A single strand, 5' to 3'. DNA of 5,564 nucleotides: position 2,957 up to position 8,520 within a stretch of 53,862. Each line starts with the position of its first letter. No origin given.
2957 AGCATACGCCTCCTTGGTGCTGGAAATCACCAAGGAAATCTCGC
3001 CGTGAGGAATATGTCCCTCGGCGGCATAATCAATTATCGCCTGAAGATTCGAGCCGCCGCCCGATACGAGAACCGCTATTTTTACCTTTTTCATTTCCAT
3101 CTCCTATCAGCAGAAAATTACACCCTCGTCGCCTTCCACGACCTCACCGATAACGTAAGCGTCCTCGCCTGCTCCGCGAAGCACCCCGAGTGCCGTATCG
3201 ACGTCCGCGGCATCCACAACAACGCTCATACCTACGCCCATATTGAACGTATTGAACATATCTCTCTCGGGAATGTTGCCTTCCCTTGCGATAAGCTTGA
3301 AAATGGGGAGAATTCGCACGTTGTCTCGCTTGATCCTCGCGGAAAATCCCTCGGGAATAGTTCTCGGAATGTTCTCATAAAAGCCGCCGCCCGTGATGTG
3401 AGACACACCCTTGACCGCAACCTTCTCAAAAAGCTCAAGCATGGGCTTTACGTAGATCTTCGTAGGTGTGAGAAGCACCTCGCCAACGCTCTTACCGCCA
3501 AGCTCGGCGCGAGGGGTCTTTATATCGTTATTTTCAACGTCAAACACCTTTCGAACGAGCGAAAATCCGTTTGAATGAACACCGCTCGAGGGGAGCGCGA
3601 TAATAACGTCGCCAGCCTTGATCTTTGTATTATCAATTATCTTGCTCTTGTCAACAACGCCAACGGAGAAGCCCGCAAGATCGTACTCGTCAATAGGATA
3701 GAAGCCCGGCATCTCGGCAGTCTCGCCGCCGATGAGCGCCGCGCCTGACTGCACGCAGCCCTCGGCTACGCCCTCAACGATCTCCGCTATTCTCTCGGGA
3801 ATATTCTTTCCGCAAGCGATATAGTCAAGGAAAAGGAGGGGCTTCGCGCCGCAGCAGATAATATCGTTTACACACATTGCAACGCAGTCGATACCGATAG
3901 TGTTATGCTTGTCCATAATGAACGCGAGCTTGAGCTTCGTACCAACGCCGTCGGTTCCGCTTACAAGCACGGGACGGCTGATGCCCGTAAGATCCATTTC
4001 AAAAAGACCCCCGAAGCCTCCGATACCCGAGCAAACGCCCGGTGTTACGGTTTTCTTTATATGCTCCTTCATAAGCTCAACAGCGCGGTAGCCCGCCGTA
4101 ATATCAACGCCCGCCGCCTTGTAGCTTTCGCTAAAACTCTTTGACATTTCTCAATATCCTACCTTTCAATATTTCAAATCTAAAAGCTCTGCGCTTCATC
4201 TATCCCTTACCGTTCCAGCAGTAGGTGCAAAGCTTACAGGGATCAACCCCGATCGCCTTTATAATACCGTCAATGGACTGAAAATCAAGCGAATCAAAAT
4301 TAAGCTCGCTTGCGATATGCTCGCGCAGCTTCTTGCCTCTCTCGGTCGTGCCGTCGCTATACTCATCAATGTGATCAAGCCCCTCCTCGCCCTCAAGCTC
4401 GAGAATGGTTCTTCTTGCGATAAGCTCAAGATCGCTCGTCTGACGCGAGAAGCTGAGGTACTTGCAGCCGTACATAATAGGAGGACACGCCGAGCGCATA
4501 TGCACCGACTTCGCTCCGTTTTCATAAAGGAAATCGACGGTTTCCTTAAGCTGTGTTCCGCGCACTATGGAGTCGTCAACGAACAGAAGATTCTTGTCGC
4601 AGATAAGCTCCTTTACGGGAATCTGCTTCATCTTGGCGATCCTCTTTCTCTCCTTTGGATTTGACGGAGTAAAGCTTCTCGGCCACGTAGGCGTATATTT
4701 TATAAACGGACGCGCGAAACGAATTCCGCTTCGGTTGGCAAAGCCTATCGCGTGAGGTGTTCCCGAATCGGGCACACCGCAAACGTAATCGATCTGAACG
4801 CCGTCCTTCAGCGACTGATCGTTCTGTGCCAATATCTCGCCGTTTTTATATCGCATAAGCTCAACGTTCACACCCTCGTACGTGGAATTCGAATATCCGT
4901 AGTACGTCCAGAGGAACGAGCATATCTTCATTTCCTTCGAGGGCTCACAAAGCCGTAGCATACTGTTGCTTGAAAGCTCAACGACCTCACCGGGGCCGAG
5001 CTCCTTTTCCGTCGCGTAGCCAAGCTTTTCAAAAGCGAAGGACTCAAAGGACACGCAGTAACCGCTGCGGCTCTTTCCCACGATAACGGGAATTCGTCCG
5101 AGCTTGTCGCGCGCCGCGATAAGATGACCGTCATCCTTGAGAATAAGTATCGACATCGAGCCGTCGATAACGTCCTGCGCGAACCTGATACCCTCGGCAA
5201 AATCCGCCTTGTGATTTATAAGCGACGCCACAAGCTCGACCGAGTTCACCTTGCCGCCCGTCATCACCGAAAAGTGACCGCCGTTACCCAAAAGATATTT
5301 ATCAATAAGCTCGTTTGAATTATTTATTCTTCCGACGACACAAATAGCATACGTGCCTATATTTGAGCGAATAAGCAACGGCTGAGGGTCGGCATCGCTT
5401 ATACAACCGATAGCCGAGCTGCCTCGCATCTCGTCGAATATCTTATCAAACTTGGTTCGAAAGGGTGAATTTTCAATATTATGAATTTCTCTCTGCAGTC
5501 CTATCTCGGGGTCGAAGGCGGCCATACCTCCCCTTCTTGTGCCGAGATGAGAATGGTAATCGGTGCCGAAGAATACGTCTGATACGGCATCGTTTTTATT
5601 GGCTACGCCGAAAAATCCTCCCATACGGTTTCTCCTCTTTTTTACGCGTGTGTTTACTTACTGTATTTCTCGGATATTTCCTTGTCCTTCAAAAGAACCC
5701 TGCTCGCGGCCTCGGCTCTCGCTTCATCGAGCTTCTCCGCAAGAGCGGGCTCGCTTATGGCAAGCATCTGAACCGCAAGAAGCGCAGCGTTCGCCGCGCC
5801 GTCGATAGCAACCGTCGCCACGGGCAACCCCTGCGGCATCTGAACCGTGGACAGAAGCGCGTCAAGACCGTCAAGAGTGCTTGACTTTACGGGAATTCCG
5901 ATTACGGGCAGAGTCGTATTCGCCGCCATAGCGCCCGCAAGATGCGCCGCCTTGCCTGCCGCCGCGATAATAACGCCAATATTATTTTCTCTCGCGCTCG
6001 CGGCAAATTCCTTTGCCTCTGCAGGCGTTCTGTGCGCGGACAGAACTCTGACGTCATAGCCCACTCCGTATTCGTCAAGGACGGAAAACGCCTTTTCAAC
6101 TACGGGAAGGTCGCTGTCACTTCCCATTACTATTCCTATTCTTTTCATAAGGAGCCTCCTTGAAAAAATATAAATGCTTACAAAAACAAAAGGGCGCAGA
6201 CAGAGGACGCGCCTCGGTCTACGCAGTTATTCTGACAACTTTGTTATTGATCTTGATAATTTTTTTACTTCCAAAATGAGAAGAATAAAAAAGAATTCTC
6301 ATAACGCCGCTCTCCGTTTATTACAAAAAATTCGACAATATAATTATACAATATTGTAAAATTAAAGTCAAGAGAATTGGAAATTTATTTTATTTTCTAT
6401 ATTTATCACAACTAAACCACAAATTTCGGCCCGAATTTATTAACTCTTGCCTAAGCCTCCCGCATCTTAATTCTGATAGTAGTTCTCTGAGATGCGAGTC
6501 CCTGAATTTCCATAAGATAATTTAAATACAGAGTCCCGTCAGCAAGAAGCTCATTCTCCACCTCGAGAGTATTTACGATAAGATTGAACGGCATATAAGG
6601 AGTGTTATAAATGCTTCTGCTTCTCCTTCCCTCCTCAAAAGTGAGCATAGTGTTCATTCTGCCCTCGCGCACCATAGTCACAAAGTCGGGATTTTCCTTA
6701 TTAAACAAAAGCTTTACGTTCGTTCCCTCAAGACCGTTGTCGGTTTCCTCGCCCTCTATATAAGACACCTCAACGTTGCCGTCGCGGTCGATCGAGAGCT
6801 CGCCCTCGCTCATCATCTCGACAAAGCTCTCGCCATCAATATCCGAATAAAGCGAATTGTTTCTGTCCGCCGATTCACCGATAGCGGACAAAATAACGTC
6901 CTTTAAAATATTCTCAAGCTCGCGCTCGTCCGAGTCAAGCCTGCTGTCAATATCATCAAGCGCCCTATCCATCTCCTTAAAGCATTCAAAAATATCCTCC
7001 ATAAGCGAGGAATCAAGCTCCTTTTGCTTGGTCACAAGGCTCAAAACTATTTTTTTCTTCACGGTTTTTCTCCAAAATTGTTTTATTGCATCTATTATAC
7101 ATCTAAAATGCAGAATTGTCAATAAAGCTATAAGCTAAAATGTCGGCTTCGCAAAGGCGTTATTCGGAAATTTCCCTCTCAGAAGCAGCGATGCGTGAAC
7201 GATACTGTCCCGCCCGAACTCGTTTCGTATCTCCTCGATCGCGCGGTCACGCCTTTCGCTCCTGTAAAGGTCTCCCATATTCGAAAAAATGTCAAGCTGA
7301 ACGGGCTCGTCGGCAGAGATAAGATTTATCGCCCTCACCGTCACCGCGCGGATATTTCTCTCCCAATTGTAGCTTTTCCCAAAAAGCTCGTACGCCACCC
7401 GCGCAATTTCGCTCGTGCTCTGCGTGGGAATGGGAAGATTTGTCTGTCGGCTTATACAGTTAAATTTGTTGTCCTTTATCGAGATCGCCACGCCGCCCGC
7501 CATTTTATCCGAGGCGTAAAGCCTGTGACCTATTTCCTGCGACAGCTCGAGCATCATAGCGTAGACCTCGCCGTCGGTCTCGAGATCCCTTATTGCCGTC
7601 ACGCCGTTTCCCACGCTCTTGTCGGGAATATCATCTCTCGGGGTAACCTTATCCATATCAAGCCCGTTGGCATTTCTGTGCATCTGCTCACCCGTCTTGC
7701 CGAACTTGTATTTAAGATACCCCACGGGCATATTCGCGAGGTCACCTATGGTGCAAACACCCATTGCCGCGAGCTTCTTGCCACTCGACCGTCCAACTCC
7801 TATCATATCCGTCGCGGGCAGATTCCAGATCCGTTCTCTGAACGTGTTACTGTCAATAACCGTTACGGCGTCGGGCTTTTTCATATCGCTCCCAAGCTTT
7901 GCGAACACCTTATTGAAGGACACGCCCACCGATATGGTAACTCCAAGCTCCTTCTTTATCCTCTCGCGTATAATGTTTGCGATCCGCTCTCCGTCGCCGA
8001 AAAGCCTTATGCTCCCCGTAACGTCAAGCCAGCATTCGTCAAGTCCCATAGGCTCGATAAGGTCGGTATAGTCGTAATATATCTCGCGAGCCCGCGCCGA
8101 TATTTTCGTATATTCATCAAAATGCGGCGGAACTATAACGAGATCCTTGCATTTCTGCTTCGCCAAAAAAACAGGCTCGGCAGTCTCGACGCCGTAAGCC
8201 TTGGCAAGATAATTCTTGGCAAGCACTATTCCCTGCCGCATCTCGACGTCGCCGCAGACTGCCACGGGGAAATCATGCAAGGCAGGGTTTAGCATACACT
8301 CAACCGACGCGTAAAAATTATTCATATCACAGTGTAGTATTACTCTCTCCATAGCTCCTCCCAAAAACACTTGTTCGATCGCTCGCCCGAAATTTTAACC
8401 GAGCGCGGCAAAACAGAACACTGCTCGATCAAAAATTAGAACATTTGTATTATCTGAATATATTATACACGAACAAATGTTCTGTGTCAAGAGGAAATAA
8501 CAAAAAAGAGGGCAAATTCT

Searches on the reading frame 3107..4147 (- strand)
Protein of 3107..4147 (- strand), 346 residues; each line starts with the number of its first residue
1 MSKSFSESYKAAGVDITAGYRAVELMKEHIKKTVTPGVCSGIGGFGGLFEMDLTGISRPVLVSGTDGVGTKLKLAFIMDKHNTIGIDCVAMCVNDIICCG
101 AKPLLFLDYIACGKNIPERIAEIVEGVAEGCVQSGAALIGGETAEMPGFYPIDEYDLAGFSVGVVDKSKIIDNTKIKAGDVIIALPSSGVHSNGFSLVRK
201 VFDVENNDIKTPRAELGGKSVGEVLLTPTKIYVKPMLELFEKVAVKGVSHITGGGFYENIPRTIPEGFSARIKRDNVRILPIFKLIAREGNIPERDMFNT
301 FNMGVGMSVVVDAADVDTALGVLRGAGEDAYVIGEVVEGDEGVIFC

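Call 32: search_protein_families(library=pfam, proteins=[window:3107-4147:-], max_evalue=0.001)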
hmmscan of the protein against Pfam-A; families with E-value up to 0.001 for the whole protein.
window:3107-4147:- (346 aa): 2 families
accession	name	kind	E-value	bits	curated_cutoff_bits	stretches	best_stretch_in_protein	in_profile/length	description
PF02769.27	AIRS_C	-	2.3e-35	122.5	23.1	1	177-344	1-153/156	AIR synthase related protein, C-terminal domain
PF00586.29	AIRS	-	4.5e-26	91.9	24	1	61-165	15-112/112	AIR synthase related protein, N-terminal domain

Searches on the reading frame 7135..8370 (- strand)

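Call 32: search_protein_families(library=pfam, proteins=[window:7135-8370:-], max_evalue=0.001)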
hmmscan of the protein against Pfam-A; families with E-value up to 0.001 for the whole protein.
window:7135-8370:- (411 aa): 4 families
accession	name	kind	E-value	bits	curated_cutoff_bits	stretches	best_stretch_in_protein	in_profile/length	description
PF00817.25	IMS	-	5.3e-45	153.4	23.2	1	14-162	1-148/148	impB/mucB/samB family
PF11799.13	IMS_C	-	1.7e-20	73.9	20.7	1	251-360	2-108/109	impB/mucB/samB family C-terminal domain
PF21999.2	IMS_HHH_1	-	4.8e-11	43.4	27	1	191-238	5-53/53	DNA polymerase-iota, thumb domain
PF11798.14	IMS_HHH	-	3.7e-05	24.2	24.4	1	177-205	4-32/32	IMS family HHH motif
